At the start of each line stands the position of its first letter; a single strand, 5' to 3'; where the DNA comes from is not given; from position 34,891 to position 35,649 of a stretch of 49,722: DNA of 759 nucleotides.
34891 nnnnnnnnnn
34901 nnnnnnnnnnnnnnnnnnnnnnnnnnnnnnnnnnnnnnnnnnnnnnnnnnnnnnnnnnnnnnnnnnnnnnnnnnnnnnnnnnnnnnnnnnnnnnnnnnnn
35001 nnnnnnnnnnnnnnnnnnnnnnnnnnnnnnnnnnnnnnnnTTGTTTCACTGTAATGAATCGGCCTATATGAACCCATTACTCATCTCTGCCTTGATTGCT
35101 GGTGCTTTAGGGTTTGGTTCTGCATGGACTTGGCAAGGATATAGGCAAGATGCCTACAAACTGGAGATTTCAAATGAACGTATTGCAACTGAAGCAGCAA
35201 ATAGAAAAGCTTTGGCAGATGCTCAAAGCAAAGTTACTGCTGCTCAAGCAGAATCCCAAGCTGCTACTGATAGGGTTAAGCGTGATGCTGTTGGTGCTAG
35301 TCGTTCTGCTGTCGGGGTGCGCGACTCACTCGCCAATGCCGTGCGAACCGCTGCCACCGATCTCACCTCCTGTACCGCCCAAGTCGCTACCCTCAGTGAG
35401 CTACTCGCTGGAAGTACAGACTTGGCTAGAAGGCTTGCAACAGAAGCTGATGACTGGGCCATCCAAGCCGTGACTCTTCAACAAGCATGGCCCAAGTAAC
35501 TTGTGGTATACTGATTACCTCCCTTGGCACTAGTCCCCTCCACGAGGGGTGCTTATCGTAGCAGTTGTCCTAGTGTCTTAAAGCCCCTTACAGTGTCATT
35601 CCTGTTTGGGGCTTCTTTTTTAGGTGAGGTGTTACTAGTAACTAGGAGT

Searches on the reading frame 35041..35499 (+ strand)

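Call 53: search_protein_families(library=phrogs, proteins=[window:35041-35499:+], max_evalue=0.001)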
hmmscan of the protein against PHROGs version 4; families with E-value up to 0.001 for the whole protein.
window:35041-35499:+ (152 aa): 2 families
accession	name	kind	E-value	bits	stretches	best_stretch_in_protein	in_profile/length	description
phrog_312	-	lysis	3.2e-08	34.7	1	8-150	7-165/173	Rz-like spanin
phrog_5777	-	unknown function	1.9e-06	29.3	1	12-151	14-163/169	-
